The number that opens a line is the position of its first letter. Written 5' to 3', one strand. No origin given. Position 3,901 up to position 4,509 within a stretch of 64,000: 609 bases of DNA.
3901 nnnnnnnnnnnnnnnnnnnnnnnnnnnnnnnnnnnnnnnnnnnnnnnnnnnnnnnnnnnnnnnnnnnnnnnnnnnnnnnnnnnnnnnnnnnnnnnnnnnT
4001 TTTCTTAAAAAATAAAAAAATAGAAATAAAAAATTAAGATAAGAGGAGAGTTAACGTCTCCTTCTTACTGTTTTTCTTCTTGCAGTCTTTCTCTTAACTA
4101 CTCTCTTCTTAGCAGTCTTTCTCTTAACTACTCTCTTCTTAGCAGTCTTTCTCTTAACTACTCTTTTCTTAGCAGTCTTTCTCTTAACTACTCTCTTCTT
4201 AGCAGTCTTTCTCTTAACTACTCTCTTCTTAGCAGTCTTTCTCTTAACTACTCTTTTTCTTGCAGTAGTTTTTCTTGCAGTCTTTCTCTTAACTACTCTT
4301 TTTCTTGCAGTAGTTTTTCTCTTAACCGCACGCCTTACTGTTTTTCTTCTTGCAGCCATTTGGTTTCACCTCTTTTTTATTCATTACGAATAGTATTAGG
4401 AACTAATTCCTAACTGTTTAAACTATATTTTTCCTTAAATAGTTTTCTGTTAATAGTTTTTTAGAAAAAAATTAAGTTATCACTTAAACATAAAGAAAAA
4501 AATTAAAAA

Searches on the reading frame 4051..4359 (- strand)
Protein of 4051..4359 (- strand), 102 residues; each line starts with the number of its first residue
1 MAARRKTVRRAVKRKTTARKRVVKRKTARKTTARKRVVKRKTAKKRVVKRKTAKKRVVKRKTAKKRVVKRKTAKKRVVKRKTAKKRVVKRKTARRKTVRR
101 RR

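Call 17: search_protein_families(library=pfam, proteins=[window:4051-4359:-], max_evalue=0.01)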
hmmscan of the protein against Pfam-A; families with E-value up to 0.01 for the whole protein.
window:4051-4359:- (102 aa): 1 family
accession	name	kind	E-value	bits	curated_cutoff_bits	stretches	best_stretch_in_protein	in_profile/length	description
PF07382.16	HC2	-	2.2e-05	25.1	40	1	3-98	15-126/194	Histone H1-like nucleoprotein HC2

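Call 34: find_homologous_proteins(query=window:4051-4359:-, max_evalue=0.1)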
Query window:4051-4359:- (102 aa): 1 proteins with E <= 0.1 among 149 candidates.
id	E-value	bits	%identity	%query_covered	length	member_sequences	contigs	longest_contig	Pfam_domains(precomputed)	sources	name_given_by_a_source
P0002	5.1e-3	35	-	-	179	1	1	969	PF07382.17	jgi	jgi:hypothetical protein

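Call 56: find_encoding_contigs(protein=window:4051-4359:-, flank=3000, max_places=5)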
Protein window:4051-4359:- (102 aa): no gene with exactly this product is on record in the collection.
